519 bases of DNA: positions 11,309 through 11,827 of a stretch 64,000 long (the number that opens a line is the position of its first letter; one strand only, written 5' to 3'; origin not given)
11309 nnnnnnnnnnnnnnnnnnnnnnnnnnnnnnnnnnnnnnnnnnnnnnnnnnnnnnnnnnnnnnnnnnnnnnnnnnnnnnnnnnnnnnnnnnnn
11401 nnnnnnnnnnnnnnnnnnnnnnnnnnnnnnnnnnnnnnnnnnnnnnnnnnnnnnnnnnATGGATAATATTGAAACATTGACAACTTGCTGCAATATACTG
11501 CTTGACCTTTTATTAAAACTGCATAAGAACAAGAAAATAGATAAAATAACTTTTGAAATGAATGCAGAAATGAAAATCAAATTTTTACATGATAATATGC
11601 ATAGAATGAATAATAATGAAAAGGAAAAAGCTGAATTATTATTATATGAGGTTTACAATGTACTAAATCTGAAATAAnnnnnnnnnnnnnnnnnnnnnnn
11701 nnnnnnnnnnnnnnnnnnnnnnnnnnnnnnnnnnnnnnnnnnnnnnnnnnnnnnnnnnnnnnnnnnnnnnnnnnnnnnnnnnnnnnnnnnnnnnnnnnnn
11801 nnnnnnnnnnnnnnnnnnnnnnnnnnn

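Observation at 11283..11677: Promoter-driven solitary type I-C-like CRISPR repeat followed by a small ORF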

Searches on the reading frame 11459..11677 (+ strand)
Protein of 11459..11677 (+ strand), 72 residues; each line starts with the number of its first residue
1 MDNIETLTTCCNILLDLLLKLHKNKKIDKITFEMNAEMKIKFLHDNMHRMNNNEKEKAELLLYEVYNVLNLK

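Call 10: find_encoding_contigs(protein=window:11459-11677:+, flank=10000, max_places=10)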
Protein window:11459-11677:+ (72 aa): 1 contig read that carries it; 1 place shown.
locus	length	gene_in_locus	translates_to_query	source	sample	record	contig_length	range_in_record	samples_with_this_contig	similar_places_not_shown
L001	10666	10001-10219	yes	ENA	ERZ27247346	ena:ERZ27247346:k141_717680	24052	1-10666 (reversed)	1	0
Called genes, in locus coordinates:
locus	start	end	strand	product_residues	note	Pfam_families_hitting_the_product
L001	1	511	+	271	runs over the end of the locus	PF01471:PG_binding_1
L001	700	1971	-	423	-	PF09587:PGA_cap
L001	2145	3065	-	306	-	PF00291:PALP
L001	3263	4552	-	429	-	PF01053:Cys_Met_Meta_PP, PF00155:Aminotran_1_2 (weak), PF01041:DegT_DnrJ_EryC1, PF00266:Aminotran_5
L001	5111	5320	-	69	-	-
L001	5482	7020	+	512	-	PF07992:Pyr_redox_2 (faint), PF01266:DAO, PF01494:FAD_binding_3, PF13738:Pyr_redox_3 (faint), PF00355:Rieske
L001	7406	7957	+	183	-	PF12844:HTH_19 (weak), PF07883:Cupin_2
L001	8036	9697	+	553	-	PF00501:AMP-binding, PF13193:AMP-binding_C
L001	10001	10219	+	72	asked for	-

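Call 11: search_protein_families(library=pfam, proteins=[window:11459-11674:+], max_evalue=0.1)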
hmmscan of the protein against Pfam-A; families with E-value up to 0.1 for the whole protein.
window:11459-11674:+ (72 aa): 0 families

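Call 21: find_homologous_proteins(query=window:11459-11674:+, max_evalue=1)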
Query seq(72 aa) (72 aa): 1 proteins with E <= 1 among 1 candidates.
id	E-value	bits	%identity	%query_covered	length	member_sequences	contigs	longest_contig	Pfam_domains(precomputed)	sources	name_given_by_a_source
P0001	1.4e-37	144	100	100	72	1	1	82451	-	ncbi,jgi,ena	-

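Call 22: search_protein_families(library=phrogs, proteins=[window:11459-11674:+], max_evalue=1)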
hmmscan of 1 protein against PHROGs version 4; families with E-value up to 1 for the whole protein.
seq(72 aa): 0 families

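Call 23: search_dna_similar(query=window:11459-11674:+, collection=phages, mode=protein, max_evalue=1)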
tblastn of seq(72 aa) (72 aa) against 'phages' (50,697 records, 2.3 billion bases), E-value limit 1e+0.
No match.

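Call 64: search_protein_representatives(protein=window:11459-11674:+)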
Query: 72 residues. Proteins with E-value up to 0.001 (for the whole library): 6; up to 1e-10: 1; up to 1e-30: 1. The best 6 are listed.
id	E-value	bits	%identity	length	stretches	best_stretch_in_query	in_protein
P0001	4.6e-38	143.6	100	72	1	1-72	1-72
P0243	3.1e-05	40.2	33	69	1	1-67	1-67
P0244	1.6e-04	37.9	36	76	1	4-70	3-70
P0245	2.1e-04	37.5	35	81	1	4-71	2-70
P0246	3.9e-04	36.7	39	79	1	7-70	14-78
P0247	6.3e-04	36.0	38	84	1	4-69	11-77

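Call 83: search_solved_structures(query=A4, max_evalue=1)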
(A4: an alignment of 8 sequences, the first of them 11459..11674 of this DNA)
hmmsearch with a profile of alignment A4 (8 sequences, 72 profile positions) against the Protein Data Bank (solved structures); distinct sequences matched with E-value up to 1: 3.
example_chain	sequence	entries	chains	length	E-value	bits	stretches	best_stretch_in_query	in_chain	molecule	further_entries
2okm_A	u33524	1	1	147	0.2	14.9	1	23-66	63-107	Collagen adhesin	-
6gv5_A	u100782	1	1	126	0.39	14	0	38-71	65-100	Hyperosmolarity resistance protein Emb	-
2z1p_A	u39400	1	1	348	0.69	13.2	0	23-66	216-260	Collagen adhesin protein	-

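Call 84: search_protein_families(library=ncbifam, alignment_id=A4, max_evalue=0.1)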
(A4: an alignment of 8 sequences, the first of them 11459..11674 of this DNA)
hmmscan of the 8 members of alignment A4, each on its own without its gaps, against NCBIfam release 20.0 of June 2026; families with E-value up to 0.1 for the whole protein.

A. member 1, window:11459-11674:+ (72 aa): 0 families

B. families by the number of members that match (of 8 scanned): 3 families
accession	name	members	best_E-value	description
NF049972.1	CRISPR_Cas12f2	1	0.0056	type V CRISPR-associated effector Cas12f2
NF041002.1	pilin_ComGF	1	0.0082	competence type IV pilus minor pilin ComGF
NF041416.1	halo_CC_star_2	1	0.037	halo-CC-star protein HcsL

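Call 88: find_encoding_contigs(protein=P0246, flank=3000, max_places=3)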
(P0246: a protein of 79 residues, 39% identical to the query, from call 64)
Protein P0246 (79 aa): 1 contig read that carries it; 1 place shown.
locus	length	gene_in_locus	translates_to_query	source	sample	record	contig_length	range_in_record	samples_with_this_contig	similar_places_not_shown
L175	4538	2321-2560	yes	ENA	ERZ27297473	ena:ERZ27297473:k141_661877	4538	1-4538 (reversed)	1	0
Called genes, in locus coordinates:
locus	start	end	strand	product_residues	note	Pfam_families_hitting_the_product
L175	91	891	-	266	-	PF10646:Germane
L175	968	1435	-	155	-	PF12844:HTH_19 (weak), PF01381:HTH_3 (weak), PF13413:HTH_25 (faint)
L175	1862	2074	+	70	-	-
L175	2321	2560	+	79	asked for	-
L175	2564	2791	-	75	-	PF00462:Glutaredoxin, PF13417:GST_N_3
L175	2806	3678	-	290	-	PF00890:FAD_binding_2 (faint), PF01134:GIDA (faint), PF01266:DAO (faint), PF07992:Pyr_redox_2, PF13738:Pyr_redox_3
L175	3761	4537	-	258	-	?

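Call 89: predict_structure(alignment_id=A5)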
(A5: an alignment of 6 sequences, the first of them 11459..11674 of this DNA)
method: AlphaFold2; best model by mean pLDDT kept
length: 72 residues; sequences in the alignment: 6
mean_pLDDT: 93.7   pTM: 0.79
mean pLDDT of the five models: 93.7, 93.5, 93.4, 93.0, 92.1
residues with pLDDT >= 90: 63; 70-90: 7; 50-70: 2; < 50: 0
segments of 3 or more residues with pLDDT < 50: none
pLDDT, mean of each block of 10 residues (from residue 1): 86 97 97 97 95 94 95 69
secondary structure, 60 per line:
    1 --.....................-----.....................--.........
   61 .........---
elements in order: H3-23 H29-49 H52-69

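Call 92: fold_search(model_id=the predicted structure, library=pdb)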
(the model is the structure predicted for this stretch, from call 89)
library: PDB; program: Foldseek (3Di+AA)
matches with E <= 10: 120; with E <= 0.001: 0
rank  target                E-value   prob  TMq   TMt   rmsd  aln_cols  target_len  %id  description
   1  9k7t_B                1.5e+00  0.69  0.60  0.52   4.3        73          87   16  Crystal structure of designed zinc-induced homotetramer C4-Zn1-HEHE-1 (released 2025-10-29)
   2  4a5x_A                2.6e+00  0.41  0.57  0.57   3.2        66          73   12  Structures of MITD1 (released 2012-11-14)
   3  4a5x_B                3.2e+00  0.35  0.58  0.57   3.1        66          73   12  Structures of MITD1 (released 2012-11-14)
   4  5n75_A                3.4e+00  0.44  0.59  0.21   2.8        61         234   10  14-3-3 sigma in complex with TAZ pS89 peptide (released 2017-07-19)
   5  5mhc_A                3.4e+00  0.44  0.58  0.21   2.8        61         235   10  Crystal structure of 14-3-3sigma and a p53 C-terminal 12-mer synthetic phosphopeptide (released 2017-10-04)
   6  6hmu_A                3.4e+00  0.41  0.58  0.21   2.9        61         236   10  Ternary complex of Estrogen Receptor alpha peptide and 14-3-3 sigma C45 mutant bound to disulfide fragment PPI stabili (released 2019-02-27)
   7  6yr5_C                3.4e+00  0.33  0.57  0.22   3.3        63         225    8  14-3-3 sigma in complex with hDMX-367 peptide (released 2021-11-03)
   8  7mi8                  3.4e+00  0.25  0.50  0.06   6.0        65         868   26  Signal subtracted reconstruction of AAA5 and AAA6 domains of dynein in the presence of a pyrazolo-pyrimidinone-based com (released 2021-05-26)
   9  1z8u_A                3.4e+00  0.11  0.34  0.30   7.1        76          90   13  Crystal structure of oxidized alpha hemoglobin bound to AHSP (released 2005-06-14)
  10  2ymb_D                3.6e+00  0.35  0.59  0.22   3.1        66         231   12  Structures of MITD1 (released 2012-10-24)
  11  6rhc_A                3.8e+00  0.41  0.59  0.22   2.7        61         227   10  Fragment AZ-003 binding at the TAZpS89/14-3-3 sigma interface (released 2020-06-17)
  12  6fav_C                3.8e+00  0.41  0.59  0.22   2.7        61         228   10  Crystal structure of C-terminal modified Tau peptide-hybrid 4.2f-I with 14-3-3sigma (released 2018-05-16)
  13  9ew6_A                3.8e+00  0.38  0.58  0.22   2.7        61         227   10  Binary structure of 14-3-3s and BRAF phosphopeptide (pS365) (released 2025-04-16)
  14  7nnd_A                4.0e+00  0.38  0.59  0.22   2.7        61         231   10  Crystal structure of 14-3-3 sigma in complex with 13mer Amot-p130 peptide and fragment 09 (released 2022-01-12)
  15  9edr_C                4.0e+00  0.38  0.59  0.20   2.3        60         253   18  Tubulin Cofactors D,E,G,C and Tubulin complex -- TBCC N Terminus Bound to Tubulin (released 2026-02-04)
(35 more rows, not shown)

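Call 93: fold_search(model_id=the predicted structure, library=viral)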
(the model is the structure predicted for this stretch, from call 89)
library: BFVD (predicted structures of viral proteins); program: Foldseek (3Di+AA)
matches with E <= 10: 107; with E <= 0.001: 0
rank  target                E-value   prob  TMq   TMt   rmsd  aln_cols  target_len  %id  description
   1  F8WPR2                1.1e+00  0.60  0.54  0.55   3.4        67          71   21  (no name in the UniProt tables at hand)
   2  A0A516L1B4            1.4e+00  0.18  0.37  0.41   6.3        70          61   16  (no name in the UniProt tables at hand)
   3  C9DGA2                1.6e+00  0.44  0.50  0.31   6.6        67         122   18  Uncharacterized protein [Delftia phage PhiW-14]
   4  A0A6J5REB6            1.8e+00  0.12  0.35  0.13  10.4        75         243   16  Uncharacterized protein [uncultured Caudovirales phage]
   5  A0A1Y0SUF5            2.5e+00  0.41  0.58  0.31  13.4        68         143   13  Uncharacterized protein [Pseudomonas phage Skulduggery]
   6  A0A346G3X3            3.0e+00  0.63  0.70  0.33   2.6        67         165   13  (no name in the UniProt tables at hand)
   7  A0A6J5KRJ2            3.0e+00  0.44  0.62  0.66   3.6        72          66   12  Uncharacterized protein [uncultured Caudovirales phage]
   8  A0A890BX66            3.0e+00  0.30  0.57  0.22   4.2        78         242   12  Polyprotein (Fragment) [Picornavirales sp.]
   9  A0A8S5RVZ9            3.1e+00  0.16  0.47  0.42   7.7        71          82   18  Uncharacterized protein [Siphoviridae sp. ctHip2]
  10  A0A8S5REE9            3.5e+00  0.66  0.58  0.74   1.4        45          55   16  Integrase [virus sp. ctkyY8]
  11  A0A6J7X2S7            3.5e+00  0.35  0.59  0.23   3.3        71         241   10  Single-strand annealing protein SAK3 [uncultured Caudovirales phage]
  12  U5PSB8                3.5e+00  0.28  0.50  0.64  10.9        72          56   15  Uncharacterized protein [Bacillus phage BigBertha]
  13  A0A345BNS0            3.5e+00  0.14  0.47  0.33  18.5        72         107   10  (no name in the UniProt tables at hand)
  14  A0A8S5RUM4            3.8e+00  0.23  0.56  0.46   4.6        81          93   14  (no name in the UniProt tables at hand)
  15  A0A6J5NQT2            3.8e+00  0.08  0.37  0.21  11.5        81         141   15  Uncharacterized protein [uncultured Caudovirales phage]
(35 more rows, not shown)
